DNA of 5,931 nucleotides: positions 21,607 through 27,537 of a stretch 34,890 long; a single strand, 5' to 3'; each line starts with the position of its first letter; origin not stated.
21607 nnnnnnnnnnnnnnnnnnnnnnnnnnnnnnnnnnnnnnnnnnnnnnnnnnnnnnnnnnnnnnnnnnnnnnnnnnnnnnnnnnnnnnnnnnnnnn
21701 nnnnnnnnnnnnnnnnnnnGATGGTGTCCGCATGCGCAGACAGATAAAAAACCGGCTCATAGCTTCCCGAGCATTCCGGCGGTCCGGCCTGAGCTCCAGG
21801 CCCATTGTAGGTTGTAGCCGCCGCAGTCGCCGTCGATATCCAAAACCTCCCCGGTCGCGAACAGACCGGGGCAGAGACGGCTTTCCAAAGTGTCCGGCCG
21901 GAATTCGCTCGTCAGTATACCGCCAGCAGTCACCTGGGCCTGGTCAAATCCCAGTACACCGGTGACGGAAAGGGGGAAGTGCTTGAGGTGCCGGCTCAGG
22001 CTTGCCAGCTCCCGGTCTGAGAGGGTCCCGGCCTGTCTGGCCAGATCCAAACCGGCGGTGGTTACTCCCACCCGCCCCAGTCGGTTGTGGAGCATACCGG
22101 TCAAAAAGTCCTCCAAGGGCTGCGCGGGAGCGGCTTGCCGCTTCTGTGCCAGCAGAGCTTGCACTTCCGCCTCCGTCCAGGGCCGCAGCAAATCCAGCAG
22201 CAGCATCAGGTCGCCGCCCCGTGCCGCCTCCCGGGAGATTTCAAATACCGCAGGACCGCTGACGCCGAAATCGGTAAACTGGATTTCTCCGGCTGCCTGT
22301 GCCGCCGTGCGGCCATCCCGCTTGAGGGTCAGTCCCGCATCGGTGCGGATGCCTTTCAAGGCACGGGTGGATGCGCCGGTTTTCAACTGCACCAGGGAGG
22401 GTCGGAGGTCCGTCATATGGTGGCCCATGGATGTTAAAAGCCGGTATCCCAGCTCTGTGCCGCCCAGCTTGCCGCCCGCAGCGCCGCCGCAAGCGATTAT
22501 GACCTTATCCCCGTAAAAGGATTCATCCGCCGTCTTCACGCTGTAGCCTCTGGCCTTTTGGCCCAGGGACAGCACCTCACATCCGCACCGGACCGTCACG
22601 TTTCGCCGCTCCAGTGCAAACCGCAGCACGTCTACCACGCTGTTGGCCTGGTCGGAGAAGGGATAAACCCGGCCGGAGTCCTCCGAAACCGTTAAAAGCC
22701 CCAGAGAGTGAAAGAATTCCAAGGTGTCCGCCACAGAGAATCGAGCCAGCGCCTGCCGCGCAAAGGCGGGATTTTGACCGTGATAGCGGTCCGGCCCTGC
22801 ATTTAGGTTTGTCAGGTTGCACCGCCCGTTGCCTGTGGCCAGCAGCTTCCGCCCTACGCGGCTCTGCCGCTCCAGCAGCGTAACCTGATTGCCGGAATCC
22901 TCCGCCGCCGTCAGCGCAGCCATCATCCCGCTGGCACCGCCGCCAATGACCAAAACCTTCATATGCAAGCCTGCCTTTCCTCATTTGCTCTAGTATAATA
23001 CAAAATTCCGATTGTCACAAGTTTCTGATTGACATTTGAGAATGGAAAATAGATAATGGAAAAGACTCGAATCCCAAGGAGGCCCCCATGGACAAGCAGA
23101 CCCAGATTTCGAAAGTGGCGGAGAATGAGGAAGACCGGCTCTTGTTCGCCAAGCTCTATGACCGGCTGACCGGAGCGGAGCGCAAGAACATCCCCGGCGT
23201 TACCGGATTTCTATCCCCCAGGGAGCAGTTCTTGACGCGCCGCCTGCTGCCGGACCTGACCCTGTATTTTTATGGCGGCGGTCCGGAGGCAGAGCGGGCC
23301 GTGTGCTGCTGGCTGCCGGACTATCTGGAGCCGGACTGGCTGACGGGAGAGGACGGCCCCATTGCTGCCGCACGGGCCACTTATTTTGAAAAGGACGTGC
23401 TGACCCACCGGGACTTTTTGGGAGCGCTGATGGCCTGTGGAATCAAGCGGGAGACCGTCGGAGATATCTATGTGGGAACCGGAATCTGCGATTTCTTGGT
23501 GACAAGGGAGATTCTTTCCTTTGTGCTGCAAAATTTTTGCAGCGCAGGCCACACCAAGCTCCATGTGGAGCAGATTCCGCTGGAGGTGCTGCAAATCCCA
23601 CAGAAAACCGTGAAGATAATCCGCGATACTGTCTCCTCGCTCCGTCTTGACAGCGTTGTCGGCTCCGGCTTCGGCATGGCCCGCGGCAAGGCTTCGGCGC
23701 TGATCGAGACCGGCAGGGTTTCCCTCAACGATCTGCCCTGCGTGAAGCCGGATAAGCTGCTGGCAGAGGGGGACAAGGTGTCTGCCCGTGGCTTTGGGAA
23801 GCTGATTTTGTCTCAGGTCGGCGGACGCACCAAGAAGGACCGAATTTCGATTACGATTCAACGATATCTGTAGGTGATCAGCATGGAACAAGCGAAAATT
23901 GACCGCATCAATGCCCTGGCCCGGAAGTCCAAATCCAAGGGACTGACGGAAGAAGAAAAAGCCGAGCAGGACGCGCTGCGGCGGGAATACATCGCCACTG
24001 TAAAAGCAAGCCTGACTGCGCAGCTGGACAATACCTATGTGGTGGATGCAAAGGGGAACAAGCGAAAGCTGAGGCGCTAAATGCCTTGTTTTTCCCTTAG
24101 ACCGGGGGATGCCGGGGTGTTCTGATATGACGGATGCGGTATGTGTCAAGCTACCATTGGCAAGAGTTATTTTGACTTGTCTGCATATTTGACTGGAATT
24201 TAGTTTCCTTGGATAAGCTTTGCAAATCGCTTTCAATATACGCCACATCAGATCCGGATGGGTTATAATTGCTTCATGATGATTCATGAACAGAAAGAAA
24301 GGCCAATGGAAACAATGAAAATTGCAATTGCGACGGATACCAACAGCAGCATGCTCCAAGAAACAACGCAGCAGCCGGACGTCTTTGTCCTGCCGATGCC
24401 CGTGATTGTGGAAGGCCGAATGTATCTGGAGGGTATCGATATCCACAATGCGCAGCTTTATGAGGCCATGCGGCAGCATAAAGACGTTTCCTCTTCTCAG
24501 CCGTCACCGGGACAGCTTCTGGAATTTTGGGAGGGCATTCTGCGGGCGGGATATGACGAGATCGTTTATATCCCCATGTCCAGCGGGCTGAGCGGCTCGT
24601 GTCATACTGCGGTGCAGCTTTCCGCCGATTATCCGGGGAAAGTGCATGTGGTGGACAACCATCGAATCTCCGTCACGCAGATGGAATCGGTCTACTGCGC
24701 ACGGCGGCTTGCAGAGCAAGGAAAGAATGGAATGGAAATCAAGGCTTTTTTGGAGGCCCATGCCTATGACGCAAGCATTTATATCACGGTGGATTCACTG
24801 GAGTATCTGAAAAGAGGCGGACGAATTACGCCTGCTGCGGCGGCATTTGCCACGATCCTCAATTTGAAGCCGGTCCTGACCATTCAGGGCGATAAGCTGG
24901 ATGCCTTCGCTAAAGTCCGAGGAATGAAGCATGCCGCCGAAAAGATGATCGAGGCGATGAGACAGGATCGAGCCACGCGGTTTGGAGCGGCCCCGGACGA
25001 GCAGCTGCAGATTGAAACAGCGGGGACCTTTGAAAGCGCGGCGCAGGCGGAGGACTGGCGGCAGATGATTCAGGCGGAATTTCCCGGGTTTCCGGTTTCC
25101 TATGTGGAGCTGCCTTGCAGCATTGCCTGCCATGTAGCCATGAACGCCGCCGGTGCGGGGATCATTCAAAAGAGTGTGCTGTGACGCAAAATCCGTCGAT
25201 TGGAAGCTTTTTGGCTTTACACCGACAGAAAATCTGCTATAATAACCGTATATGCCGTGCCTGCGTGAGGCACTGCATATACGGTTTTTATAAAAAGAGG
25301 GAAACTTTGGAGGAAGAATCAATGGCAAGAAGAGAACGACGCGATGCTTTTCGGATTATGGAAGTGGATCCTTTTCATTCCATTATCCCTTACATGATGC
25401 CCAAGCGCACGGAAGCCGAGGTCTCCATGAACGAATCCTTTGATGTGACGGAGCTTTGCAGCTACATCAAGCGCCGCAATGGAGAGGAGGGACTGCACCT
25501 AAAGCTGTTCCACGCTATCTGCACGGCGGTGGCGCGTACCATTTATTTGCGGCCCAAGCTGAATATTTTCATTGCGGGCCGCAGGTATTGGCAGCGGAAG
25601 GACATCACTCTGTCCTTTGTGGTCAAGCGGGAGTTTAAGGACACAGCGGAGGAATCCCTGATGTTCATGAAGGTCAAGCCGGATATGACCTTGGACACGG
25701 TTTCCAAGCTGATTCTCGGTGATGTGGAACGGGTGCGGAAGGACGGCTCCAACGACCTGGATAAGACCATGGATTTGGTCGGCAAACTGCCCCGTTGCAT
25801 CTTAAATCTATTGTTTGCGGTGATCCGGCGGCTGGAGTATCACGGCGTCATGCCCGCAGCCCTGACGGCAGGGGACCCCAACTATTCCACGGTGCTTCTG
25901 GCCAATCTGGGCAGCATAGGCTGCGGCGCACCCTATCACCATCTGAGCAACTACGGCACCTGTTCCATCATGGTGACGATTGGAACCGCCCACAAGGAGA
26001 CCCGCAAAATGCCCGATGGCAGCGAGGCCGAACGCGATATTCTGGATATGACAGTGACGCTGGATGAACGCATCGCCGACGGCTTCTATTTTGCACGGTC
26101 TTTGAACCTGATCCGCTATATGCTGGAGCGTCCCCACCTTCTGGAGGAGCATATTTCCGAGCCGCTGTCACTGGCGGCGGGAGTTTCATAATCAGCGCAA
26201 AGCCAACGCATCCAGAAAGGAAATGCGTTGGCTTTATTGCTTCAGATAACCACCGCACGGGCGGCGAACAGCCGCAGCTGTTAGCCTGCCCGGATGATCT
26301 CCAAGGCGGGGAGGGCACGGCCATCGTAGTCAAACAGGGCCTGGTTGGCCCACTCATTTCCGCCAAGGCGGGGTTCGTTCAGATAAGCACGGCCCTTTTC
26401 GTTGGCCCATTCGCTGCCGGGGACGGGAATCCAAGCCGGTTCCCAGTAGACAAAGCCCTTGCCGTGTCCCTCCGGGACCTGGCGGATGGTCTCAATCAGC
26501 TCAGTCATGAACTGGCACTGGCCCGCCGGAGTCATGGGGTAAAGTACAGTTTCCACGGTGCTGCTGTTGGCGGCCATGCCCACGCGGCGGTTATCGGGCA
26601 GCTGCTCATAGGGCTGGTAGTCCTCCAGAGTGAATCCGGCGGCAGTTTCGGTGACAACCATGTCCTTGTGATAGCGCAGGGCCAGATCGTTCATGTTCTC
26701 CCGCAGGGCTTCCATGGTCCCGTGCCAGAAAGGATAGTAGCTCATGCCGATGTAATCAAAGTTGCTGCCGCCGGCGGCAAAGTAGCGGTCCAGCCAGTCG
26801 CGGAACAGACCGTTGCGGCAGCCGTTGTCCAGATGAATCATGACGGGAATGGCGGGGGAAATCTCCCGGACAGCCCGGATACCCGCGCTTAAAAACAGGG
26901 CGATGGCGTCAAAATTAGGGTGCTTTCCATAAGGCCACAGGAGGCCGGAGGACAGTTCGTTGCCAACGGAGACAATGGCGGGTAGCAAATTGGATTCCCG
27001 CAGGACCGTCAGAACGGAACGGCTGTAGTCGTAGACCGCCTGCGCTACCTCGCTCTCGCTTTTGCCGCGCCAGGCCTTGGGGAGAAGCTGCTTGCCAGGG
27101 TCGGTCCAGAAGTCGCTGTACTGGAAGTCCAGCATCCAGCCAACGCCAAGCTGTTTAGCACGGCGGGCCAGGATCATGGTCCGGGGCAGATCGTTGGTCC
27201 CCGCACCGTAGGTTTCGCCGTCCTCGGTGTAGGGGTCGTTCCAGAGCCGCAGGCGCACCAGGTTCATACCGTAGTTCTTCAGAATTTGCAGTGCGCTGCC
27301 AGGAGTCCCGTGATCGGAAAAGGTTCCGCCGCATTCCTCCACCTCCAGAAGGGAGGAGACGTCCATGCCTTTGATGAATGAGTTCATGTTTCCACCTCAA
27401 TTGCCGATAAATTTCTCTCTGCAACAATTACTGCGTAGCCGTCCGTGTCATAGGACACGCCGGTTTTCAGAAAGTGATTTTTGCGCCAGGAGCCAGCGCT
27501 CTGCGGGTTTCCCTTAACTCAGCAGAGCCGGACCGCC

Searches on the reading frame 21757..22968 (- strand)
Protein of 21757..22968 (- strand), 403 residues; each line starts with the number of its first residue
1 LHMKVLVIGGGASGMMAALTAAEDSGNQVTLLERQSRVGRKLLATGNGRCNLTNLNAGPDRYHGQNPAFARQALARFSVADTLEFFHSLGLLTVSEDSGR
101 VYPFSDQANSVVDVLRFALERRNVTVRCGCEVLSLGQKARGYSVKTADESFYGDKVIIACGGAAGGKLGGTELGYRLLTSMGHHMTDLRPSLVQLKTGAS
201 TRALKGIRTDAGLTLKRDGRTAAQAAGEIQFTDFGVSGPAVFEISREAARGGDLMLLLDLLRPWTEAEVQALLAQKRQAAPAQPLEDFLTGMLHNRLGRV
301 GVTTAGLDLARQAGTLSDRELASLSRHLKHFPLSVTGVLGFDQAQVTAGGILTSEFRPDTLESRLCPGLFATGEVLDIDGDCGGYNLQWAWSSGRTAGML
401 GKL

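Call 16: search_protein_families(library=pfam, proteins=[window:21757-22968:-])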
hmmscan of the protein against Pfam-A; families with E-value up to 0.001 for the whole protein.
window:21757-22968:- (403 aa): 11 families
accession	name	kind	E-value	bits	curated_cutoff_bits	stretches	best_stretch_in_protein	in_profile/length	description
PF03486.20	HI0933_like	-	8.3e-75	251.8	50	1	4-399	2-243/244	HI0933-like protein Rossmann domain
PF22780.1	HI0933_like_1st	-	4.4e-25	88.9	27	1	189-346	1-165/165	HI0933-like protein barrel and H2TH domain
PF01266.30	DAO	-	1.4e-12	48.3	27.9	2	4-39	1-35/353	FAD dependent oxidoreductase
PF00890.30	FAD_binding_2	-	7.3e-10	39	20.4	1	5-45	2-41/414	FAD binding domain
PF13738.12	Pyr_redox_3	-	3e-08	33.7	30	0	77-161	46-133/305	Pyridine nucleotide-disulphide oxidoreductase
PF07992.20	Pyr_redox_2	-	1.7e-07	31.4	26.1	1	4-38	2-177/291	Pyridine nucleotide-disulphide oxidoreductase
PF00070.33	Pyr_redox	-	1.9e-06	28.8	22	1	4-41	1-37/82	Pyridine nucleotide-disulphide oxidoreductase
PF12831.13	FAD_oxidored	-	3.8e-06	26.9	27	1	5-40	2-36/416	FAD dependent oxidoreductase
PF13450.12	NAD_binding_8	-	5.1e-06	27.1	21.9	1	7-40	1-33/68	NAD(P)-binding Rossmann-like domain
PF13454.12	NAD_binding_9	-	9.7e-05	22.8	21.8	1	7-161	2-153/155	FAD-NAD(P)-binding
PF01593.30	Amino_oxidase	-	0.00025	20.9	19.8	0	120-161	213-255/443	Flavin containing amine oxidoreductase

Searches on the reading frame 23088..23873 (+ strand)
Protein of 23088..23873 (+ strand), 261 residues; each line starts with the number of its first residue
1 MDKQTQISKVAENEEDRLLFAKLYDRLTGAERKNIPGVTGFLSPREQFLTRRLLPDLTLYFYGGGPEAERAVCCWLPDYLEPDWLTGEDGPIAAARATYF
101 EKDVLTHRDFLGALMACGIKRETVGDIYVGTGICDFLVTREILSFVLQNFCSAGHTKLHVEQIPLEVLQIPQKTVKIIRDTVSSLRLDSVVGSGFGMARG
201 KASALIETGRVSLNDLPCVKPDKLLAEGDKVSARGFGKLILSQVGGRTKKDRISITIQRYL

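Call 4: search_protein_families(library=pfam, proteins=[window:23088-23873:+], max_evalue=0.001)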
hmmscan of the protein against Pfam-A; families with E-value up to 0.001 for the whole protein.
window:23088-23873:+ (261 aa): 1 family
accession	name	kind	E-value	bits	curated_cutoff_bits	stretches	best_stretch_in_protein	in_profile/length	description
PF17774.7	YlmH_RBD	-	5.7e-13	49.5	23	1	104-166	21-83/84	Putative RNA-binding domain in YlmH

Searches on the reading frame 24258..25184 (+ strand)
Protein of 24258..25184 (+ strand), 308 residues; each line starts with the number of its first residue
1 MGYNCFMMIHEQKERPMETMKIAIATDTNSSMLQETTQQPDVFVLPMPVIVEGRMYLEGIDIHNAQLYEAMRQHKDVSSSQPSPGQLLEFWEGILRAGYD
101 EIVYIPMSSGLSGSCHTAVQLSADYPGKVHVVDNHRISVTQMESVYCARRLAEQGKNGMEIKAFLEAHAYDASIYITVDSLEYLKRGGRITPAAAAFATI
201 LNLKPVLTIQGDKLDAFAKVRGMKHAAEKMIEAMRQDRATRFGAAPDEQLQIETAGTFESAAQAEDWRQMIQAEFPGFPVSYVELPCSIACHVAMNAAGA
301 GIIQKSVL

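Call 4: search_protein_families(library=pfam, proteins=[window:24258-25184:+], max_evalue=0.001)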
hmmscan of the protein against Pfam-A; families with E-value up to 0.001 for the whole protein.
window:24258-25184:+ (308 aa): 2 families
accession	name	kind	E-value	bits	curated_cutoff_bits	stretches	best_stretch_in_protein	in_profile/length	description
PF02645.21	DegV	-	2.1e-64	218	27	1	21-304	1-279/280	Uncharacterised protein, DegV family COG1307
PF13684.11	FakA-like_C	-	0.0004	20.3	23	1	80-277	30-196/216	Fatty acid kinase subunit A-like, C-terminal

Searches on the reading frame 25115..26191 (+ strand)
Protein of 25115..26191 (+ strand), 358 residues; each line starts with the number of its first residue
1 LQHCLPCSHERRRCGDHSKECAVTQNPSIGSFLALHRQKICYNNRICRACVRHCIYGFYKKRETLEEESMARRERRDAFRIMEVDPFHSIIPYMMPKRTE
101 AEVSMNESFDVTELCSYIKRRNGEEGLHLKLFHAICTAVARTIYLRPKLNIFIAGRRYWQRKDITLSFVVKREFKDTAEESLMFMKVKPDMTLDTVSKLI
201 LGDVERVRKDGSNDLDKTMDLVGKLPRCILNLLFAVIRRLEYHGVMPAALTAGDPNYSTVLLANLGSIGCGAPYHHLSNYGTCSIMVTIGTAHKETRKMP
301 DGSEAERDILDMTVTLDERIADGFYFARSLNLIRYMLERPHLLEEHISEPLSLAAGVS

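Call 4: search_protein_families(library=pfam, proteins=[window:25115-26191:+], max_evalue=0.001)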
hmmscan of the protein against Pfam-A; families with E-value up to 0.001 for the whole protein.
window:25115-26191:+ (358 aa): 1 family
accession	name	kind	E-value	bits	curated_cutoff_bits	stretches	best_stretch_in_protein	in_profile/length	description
PF00198.28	2-oxoacid_dh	-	4e-09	36.7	23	1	250-343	140-230/232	2-oxoacid dehydrogenases acyltransferase (catalytic domain)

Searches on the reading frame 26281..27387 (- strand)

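Call 4: search_protein_families(library=pfam, proteins=[window:26281-27387:-], max_evalue=0.001)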
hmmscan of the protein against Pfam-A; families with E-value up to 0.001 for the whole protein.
window:26281-27387:- (368 aa): 1 family
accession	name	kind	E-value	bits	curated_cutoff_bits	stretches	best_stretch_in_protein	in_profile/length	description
PF07745.19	Glyco_hydro_53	-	3.3e-108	362.1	24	1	5-364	1-339/340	Glycosyl hydrolase family 53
